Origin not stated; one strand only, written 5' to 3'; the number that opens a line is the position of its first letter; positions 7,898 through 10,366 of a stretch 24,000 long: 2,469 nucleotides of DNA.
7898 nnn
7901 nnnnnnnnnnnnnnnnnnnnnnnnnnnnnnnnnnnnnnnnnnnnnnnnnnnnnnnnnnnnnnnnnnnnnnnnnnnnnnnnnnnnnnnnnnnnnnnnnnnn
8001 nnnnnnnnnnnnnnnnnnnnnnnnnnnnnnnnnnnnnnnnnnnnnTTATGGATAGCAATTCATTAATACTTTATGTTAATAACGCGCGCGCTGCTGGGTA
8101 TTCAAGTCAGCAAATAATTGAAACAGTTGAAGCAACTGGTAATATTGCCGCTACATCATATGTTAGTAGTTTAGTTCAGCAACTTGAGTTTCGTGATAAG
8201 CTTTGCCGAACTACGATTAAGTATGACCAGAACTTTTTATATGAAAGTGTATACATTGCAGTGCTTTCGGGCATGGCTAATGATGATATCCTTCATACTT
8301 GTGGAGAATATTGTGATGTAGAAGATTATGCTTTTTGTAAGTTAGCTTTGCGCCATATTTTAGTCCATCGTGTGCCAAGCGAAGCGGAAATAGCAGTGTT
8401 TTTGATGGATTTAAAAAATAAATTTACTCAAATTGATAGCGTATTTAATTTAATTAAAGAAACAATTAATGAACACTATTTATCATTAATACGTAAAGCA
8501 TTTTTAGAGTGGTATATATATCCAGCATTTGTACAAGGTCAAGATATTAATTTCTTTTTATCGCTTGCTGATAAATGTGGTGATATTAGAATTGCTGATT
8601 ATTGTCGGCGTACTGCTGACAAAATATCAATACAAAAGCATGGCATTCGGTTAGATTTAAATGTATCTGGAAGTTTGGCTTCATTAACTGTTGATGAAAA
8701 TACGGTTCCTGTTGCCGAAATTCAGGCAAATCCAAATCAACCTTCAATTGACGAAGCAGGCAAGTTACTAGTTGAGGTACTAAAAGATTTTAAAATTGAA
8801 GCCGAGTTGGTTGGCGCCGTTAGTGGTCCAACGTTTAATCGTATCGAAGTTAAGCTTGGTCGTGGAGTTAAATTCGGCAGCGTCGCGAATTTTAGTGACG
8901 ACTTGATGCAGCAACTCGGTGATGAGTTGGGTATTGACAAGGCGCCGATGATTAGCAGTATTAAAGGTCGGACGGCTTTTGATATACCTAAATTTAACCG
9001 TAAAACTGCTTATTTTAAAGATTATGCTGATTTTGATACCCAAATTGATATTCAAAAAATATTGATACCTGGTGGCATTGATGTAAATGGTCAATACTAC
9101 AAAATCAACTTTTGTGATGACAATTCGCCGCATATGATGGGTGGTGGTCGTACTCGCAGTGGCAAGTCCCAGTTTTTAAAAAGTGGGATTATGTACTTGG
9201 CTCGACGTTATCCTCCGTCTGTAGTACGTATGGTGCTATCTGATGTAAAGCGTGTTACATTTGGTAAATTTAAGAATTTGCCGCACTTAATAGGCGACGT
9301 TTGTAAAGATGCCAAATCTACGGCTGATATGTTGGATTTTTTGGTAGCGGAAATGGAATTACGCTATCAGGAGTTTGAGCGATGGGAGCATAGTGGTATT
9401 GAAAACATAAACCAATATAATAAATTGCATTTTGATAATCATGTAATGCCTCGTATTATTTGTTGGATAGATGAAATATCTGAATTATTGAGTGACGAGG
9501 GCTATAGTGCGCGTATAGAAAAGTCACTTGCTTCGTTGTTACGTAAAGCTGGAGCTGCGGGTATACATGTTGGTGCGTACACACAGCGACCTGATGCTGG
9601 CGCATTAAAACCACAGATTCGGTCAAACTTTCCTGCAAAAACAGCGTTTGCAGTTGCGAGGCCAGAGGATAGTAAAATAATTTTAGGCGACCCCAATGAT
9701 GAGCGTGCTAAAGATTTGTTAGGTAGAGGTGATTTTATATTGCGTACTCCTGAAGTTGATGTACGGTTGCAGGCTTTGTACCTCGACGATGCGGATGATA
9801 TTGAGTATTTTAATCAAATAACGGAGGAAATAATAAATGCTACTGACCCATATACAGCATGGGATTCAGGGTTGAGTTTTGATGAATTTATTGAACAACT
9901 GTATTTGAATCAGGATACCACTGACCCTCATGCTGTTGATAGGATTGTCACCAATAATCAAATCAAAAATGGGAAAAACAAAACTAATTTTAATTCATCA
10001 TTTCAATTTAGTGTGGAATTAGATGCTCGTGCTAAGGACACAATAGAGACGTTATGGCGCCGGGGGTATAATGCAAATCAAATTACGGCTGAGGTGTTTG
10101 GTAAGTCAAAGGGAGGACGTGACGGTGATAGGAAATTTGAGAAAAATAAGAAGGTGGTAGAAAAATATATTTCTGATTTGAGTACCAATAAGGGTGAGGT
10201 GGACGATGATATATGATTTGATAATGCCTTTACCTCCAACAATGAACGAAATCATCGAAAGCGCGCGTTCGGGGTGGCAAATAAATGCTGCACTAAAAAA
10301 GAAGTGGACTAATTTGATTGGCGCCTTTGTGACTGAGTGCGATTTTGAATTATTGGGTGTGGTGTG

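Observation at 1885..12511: FtsK/TraB-centred DNA-transfer-like operon with no VirB4 ATPase and no relaxase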

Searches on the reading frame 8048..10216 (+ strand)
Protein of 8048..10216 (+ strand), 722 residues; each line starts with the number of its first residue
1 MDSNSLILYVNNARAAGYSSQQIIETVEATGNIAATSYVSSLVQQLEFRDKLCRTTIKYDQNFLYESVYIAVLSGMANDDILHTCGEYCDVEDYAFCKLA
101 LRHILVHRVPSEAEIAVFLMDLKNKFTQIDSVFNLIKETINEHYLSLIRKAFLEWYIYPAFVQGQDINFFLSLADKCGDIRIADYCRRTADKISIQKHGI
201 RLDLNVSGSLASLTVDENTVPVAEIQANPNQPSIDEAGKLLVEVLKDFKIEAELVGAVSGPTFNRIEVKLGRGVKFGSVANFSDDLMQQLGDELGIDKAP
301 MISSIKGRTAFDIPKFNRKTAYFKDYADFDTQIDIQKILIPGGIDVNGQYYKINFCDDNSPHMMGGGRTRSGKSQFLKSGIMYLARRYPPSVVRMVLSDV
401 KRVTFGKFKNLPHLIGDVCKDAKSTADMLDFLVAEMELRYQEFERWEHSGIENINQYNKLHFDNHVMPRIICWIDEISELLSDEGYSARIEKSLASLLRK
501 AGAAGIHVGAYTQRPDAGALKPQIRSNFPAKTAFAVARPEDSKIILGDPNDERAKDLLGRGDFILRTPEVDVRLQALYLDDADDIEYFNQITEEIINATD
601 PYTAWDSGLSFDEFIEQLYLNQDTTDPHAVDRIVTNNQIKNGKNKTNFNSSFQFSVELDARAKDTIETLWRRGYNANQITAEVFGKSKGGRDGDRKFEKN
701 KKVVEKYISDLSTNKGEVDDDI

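Call 6: search_protein_families(library=pfam, max_evalue=0.01, proteins=[window:8048-10216:+])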
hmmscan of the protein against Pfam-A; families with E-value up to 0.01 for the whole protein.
window:8048-10216:+ (722 aa): 2 families
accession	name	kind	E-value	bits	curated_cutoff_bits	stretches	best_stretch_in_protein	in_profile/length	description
PF01580.24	FtsK_SpoIIIE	-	3.4e-21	76.2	24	1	358-515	36-219/221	FtsK/SpoIIIE family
PF17854.6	FtsK_alpha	-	1.1e-09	38.8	22.9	1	226-292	14-80/101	FtsK alpha domain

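Call 9: search_dna_similar(query=window:8048-10216:+, collection=plasmids, mode=protein, max_rows=30)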
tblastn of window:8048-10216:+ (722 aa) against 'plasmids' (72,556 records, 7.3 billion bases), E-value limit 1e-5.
Records with a match: 1105; places in all: 1172; records where one place covers at least 80% of the query: 14.
Best place of each record, by identity: 90-95% 2; <60% 1103.
By first word of the organism name: Bacillus 270; Ralstonia 136; Priestia 117; Clostridium 110; Enterococcus 105; Sinorhizobium 87; Streptomyces 14; Shinella 14; Rhizobium 13; Escherichia 11; and 106 more.
By predicted mobility (MOB-suite, as given by PLSDB): non-mobilizable 582; mobilizable 391; conjugative 132.
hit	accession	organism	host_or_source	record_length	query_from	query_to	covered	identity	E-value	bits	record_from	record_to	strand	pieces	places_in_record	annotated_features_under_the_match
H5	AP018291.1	Calothrix sp. NIES-4105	-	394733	1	722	100%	94.7%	0e+0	1392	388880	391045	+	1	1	cell division FtsK/SpoIIIE | hypothetical protein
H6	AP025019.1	Calothrix sp. PCC 7716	-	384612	1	715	99%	94.7%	0e+0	1382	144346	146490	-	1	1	Cell divisionFtsK/SpoIIIE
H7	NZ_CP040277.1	Nostoc sp. C052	Blasia pusilla,pure culture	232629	6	722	99%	46.3%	0e+0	610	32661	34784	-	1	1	DNA translocase FtsK | hypothetical protein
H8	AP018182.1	Nostoc carneum NIES-2107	-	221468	13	722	98%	46.3%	0e+0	610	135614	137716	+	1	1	cell division FtsK/SpoIIIE | hypothetical protein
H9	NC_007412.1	Trichormus variabilis ATCC 29413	-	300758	13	722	98%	46.2%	0e+0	606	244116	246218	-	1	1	DNA translocase FtsK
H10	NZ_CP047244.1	Trichormus variabilis 0441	cell culture,thermal spring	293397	13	722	98%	46.2%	0e+0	606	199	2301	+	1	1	DNA translocase FtsK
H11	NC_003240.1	Nostoc sp. PCC 7120 = FACHB-418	-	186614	13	722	98%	46.0%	0e+0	600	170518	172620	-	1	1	DNA translocase FtsK | hypothetical protein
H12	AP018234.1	Microchaete diplosiphon NIES-3275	-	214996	13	722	98%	45.9%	0e+0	600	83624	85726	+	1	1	cell division FtsK/SpoIIIE | hypothetical protein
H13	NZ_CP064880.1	Tolypothrix sp. PCC 7601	Fresh water sample,Fresh water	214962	13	722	98%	45.9%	0e+0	600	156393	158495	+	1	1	DNA translocase FtsK | hypothetical protein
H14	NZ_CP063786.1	Tolypothrix sp. PCC 7712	Soil sample,soil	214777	13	722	98%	45.9%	0e+0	600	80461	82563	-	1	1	DNA translocase FtsK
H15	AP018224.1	Nostoc linckia NIES-25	-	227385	13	722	98%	45.8%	0e+0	595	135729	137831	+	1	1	cell division FtsK/SpoIIIE | hypothetical protein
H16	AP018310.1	Aulosira laxa NIES-50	-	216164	13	722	98%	45.6%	0e+0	590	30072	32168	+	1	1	cell division FtsK/SpoIIIE | hypothetical protein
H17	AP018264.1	Scytonema sp. NIES-4073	-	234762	13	722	98%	45.5%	0e+0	594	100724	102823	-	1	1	cell division FtsK/SpoIIIE | hypothetical protein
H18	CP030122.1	Brasilonema octagenarum UFV-E1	Eucalyptus grandis,mixed culture,leaves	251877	12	722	98%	45.4%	0e+0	589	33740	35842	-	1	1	DNA translocase FtsK | hypothetical protein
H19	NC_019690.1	Pseudanabaena sp. PCC 7367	-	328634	230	581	49%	36.7%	3e-59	225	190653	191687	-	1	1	DNA translocase FtsK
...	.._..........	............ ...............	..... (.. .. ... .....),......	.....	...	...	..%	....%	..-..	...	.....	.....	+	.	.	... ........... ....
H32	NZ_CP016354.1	Prauserella marina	pure culture,ocean sediment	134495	226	581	49%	30.6%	3e-38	160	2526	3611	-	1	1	DNA translocase FtsK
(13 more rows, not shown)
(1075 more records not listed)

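Call 10: get_annotated_region(hit=H11, flank=14000)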
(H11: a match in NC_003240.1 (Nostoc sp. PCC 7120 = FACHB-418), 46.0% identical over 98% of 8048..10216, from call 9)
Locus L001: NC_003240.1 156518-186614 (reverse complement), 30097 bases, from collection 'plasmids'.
description: Nostoc sp. PCC 7120 = FACHB-418 plasmid pCC7120beta, complete sequence
organism: Nostoc sp. PCC 7120 = FACHB-418 (NCBI taxid 103690)
taxonomy: Bacteria; Cyanobacteriota; Cyanophyceae; Nostocales; Nostocaceae; Nostoc; Nostoc sp. PCC 7120 = FACHB-418
host: -; source: -; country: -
typing (MOB-suite, as given by PLSDB): conjugative; replicon rep_cluster_1671; relaxase MOBP; mating-pair formation MPF_T
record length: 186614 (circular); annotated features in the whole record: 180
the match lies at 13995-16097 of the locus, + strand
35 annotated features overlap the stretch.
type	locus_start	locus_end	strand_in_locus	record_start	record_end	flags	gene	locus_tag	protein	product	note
CDS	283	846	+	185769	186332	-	-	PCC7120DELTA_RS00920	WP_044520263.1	ImmA/IrrE family metallo-endopeptidase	-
CDS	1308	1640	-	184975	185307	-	-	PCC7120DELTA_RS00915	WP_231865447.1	GIY-YIG nuclease family protein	-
CDS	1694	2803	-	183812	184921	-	-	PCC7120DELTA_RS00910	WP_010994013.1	hypothetical protein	-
CDS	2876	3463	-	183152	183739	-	-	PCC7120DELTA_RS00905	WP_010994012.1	hypothetical protein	-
CDS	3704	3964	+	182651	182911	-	-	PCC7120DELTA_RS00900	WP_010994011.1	hypothetical protein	-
CDS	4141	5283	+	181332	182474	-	-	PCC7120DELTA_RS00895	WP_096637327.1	AAA family ATPase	-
CDS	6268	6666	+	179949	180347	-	-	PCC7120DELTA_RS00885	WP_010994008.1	hypothetical protein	-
CDS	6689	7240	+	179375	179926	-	-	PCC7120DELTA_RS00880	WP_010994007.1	hypothetical protein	-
CDS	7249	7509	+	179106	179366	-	-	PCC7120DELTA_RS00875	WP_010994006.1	hypothetical protein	-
CDS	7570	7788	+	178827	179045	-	-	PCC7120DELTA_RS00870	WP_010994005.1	hypothetical protein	-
CDS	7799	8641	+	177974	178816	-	-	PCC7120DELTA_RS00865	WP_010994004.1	phage terminase large subunit family protein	-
CDS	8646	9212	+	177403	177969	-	-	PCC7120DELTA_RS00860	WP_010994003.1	hypothetical protein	-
CDS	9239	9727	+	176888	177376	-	-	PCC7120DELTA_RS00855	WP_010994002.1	hypothetical protein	-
CDS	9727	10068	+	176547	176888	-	-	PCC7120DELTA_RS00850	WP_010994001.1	hypothetical protein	-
CDS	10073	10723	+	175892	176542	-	-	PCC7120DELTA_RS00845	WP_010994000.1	M23 family metallopeptidase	-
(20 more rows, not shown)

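Call 17: search_protein_families(library=ncbifam, max_evalue=0.1, proteins=[window:8048-10216:+])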
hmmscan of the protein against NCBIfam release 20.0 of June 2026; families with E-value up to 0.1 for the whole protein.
window:8048-10216:+ (722 aa): 6 families
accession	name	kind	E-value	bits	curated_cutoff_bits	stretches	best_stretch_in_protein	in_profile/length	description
NF007615.0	PRK10263.1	equivalog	4.5e-33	114.1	1566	2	219-459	873-1106/1355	DNA translocase FtsK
TIGR03928.1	T7_EssCb_Firm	equivalog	6.2e-25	87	778.4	1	362-603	812-1043/1296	type VII secretion protein EssC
TIGR03924.1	T7SS_EccC_a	equivalog_domain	1.5e-16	60.3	509.15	1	337-561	423-652/673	type VII secretion protein EccCa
TIGR03925.1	T7SS_EccC_b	equivalog_domain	2.2e-09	36.1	346.55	1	362-558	78-270/564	type VII secretion protein EccCb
NF041214.1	plasmid_TraB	equivalog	1e-08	34.2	800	1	359-548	247-421/639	plasmid transfer protein TraB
TIGR03754.1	conj_TOL_TraD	equivalog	0.049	12.1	647.55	1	465-514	490-529/643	type IV conjugative transfer system coupling protein TraD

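Call 18: search_protein_families(library=phrogs, max_evalue=0.01, proteins=[window:8048-10216:+])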
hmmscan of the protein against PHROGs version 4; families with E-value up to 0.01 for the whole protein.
window:8048-10216:+ (722 aa): 3 families
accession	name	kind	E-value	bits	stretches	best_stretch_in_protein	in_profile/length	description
phrog_1358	-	moron, auxiliary metabolic gene and host takeover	4.2e-63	214.4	1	235-613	491-848/1382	FtsK/SpoIIIE-like protein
phrog_3551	-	moron, auxiliary metabolic gene and host takeover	1.7e-34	120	1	362-567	438-632/758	FtsK/SpoIIIE-like protein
phrog_24831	-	unknown function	0.0035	17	1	340-548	271-458/700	-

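Call 19: get_annotated_region(hit=H19, flank=15000)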
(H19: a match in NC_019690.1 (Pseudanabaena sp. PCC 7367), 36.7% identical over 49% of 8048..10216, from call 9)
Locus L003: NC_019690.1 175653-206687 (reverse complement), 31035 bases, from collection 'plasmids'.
description: Pseudanabaena sp. PCC 7367 plasmid pPSE7367.01, complete sequence
organism: Pseudanabaena sp. PCC 7367 (NCBI taxid 82654)
taxonomy: Bacteria; Cyanobacteriota; Cyanophyceae; Pseudanabaenales; Pseudanabaenaceae; Pseudanabaena; Pseudanabaena sp. PCC 7367
host: -; source: -; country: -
typing (MOB-suite, as given by PLSDB): conjugative; replicon rep_cluster_1271; relaxase MOBQ; mating-pair formation MPF_T
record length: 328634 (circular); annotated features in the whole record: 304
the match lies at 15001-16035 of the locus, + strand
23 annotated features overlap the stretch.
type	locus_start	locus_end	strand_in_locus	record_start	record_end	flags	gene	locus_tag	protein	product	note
CDS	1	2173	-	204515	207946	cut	-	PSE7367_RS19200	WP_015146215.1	hypothetical protein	-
CDS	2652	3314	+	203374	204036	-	-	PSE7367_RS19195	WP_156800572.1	hypothetical protein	-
CDS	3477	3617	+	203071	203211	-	-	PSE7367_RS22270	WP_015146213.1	hypothetical protein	-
CDS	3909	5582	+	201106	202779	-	istA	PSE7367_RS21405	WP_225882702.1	IS21 family transposase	-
CDS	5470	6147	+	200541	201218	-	istB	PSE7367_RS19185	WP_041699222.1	IS21-like element helper ATPase IstB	-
CDS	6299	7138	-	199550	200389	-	-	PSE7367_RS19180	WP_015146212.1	SWIM zinc finger family protein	-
CDS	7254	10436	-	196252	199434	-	-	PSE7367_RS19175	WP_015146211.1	DEAD/DEAH box helicase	-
CDS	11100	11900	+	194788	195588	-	-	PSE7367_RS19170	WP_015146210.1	hypothetical protein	-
CDS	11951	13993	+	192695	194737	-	-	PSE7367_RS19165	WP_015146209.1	P-loop NTPase fold protein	-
CDS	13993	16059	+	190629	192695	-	-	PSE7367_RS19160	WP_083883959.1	DNA translocase FtsK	-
CDS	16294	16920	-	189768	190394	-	-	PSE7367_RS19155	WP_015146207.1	phycobiliprotein lyase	-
CDS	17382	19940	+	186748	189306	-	-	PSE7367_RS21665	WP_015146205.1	PAS domain-containing protein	-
CDS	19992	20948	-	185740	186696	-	-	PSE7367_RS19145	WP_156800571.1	FkbM family methyltransferase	-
CDS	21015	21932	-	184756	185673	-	-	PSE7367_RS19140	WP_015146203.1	FkbM family methyltransferase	-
CDS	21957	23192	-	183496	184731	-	-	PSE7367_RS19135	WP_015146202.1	glycosyltransferase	-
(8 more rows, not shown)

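Call 20: get_annotated_region(hit=H9, flank=15000)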
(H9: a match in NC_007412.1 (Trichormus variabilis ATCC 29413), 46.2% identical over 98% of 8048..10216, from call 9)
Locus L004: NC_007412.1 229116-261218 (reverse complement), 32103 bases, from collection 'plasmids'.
description: Trichormus variabilis ATCC 29413 plasmid C, complete sequence
organism: Trichormus variabilis ATCC 29413 (NCBI taxid 240292)
taxonomy: Bacteria; Cyanobacteriota; Cyanophyceae; Nostocales; Nostocaceae; Trichormus; Trichormus variabilis; Trichormus variabilis ATCC 29413
host: -; source: -; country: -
typing (MOB-suite, as given by PLSDB): conjugative; replicon rep_cluster_1671; relaxase MOBP; mating-pair formation MPF_T
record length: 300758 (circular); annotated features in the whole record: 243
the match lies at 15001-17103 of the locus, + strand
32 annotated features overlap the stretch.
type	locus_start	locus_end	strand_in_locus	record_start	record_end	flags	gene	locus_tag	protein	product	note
CDS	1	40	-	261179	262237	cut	-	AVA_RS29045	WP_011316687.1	ATP-binding protein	-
CDS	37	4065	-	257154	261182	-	-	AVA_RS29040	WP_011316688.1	DNA methyltransferase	-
CDS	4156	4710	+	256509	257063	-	-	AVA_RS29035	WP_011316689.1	GNAT family N-acetyltransferase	-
CDS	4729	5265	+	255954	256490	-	-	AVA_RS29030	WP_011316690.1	hypothetical protein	-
CDS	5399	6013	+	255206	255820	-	-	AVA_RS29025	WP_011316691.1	hypothetical protein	-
CDS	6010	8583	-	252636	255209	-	drmD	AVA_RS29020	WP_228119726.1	DISARM system SNF2-like helicase DrmD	-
CDS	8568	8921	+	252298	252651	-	-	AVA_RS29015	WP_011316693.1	hypothetical protein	-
CDS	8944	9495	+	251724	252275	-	-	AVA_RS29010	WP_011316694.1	hypothetical protein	-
CDS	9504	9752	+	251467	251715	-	-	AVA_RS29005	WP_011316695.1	hypothetical protein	-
CDS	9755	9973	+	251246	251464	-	-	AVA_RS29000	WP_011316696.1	hypothetical protein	-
CDS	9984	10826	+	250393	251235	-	-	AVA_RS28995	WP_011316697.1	phage terminase large subunit family protein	-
CDS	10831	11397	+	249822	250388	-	-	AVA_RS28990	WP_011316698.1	hypothetical protein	-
CDS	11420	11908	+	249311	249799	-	-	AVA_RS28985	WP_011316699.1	hypothetical protein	-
CDS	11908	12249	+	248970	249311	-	-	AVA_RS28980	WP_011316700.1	hypothetical protein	-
CDS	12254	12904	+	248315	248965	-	-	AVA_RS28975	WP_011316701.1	M23 family metallopeptidase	GO:0006508 - proteolysis [Evidence IEA]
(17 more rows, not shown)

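Call 23: find_related_loci(query=A1, collection=genome_contigs, flank=10000)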
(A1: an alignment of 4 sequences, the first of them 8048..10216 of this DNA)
Query A1 (722 aa) in genome_contigs; peptide patterns used: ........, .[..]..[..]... (x = any residue, [..] = any of these).
174 stretches matched a pattern; 57 encode a relative of the query (tblastn E <= 1e-3); 56 distinct loci.
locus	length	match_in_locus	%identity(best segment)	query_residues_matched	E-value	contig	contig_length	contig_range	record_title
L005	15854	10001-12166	95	1-722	0e+0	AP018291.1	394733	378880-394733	Calothrix sp. NIES-4105 plasmid plasmid1 DNA, complete genome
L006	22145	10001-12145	95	1-715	0e+0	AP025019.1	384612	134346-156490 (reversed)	Calothrix sp. PCC 7716 plasmid Cal7716_p1 DNA, complete genome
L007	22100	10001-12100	47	13-720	0e+0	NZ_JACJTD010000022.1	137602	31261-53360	Nostoc foliaceum FACHB-393 contig22, whole genome shotgun sequence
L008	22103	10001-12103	46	13-722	0e+0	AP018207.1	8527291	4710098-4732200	Calothrix brevissima NIES-22 DNA, nearly complete genome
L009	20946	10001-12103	47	13-722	0e+0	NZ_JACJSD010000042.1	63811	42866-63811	Nostoc sp. FACHB-280 contig42, whole genome shotgun sequence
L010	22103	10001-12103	47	13-722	0e+0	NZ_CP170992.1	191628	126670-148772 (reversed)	Nostoc sp. C117 plasmid p_C117_3, complete sequence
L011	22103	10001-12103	47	13-722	0e+0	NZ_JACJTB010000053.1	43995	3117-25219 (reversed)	Nostoc spongiaeforme FACHB-130 contig53, whole genome shotgun sequence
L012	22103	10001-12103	47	13-722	0e+0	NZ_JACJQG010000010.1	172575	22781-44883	Calothrix anomala FACHB-343 contig10, whole genome shotgun sequence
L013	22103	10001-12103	47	13-722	0e+0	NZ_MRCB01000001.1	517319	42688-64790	Hydrococcus rivularis NIES-593 NIES-593_Scaffold_1, whole genome shotgun sequence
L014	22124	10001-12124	46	6-722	0e+0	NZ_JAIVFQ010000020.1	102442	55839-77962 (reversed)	Nostoc favosum CHAB5714 strain CHAB 5714 NODE_20_length_102442_cov_71.231335, whole genome shotgun sequence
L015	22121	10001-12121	46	6-720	0e+0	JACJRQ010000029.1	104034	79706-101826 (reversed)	Nostoc calcicola FACHB-3891 contig29, whole genome shotgun sequence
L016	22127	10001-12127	46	6-722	0e+0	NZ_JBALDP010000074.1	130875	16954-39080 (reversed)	MAG: Nostoc sp. isolate P2090 bin 22 NODE_72_length_130875_cov_78.544502, whole genome shotgun sequence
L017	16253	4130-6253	46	6-722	0e+0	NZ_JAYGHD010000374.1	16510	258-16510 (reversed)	Nostoc sp. UHCC 0251 NODE_177_length_16510_cov_22.753327, whole genome shotgun sequence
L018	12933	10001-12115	46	13-722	0e+0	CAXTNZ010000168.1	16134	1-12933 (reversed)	MAG TPA_asm: uncultured bacterium isolate public_SRR14722176_metawrap_bin.1 genome assembly, contig: public_SRR14722176_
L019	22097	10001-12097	46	13-722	0e+0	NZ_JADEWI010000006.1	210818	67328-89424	Nostoc sp. LEGE 06077 NODE_9_length_210818_cov_12.7807, whole genome shotgun sequence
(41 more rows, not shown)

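Call 43: find_encoding_contigs(protein=P0061, flank=10000, max_places=1)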
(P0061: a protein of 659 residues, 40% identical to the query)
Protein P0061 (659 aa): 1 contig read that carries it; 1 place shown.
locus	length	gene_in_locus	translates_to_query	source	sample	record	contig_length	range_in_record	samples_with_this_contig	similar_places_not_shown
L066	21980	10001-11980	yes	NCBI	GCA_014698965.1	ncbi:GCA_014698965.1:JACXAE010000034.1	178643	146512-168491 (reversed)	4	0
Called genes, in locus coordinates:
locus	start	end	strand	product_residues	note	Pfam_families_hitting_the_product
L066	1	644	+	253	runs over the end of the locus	-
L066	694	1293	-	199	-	-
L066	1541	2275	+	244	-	-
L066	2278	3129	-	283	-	PF04072:LCM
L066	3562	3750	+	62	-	-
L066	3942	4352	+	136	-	-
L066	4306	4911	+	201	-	-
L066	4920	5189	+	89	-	-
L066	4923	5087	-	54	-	-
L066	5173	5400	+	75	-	-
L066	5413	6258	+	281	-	-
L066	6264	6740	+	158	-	-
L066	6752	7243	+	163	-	-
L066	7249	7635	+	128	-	-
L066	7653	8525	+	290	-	-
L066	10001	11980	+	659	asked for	PF17854:FtsK_alpha, PF01580:FtsK_SpoIIIE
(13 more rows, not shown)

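Call 44: find_encoding_contigs(protein=P0064, flank=10000, max_places=1)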
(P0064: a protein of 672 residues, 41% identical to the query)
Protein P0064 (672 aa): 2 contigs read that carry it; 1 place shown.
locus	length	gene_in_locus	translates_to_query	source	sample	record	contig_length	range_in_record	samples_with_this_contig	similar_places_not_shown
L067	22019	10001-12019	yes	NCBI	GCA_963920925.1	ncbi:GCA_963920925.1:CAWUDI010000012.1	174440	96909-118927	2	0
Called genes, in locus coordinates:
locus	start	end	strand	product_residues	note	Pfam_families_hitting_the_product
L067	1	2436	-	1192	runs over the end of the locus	PF13424:TPR_12 (weak), PF13424:TPR_12, PF14938:SNAP (weak), PF13424:TPR_12, PF14938:SNAP (weak), PF24885:TPR_NPHP3 (weak), PF13424:TPR_12, PF12770:CHAT, +11 more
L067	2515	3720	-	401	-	PF00656:Peptidase_C14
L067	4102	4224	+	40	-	-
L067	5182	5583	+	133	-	-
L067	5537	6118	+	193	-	-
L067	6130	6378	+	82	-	-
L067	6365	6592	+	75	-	-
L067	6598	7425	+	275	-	-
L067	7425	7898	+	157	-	-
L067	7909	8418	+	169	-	-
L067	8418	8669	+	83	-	-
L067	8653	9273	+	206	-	PF01551:Peptidase_M23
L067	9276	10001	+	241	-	-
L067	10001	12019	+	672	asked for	PF17854:FtsK_alpha (weak), PF01580:FtsK_SpoIIIE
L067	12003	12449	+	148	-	-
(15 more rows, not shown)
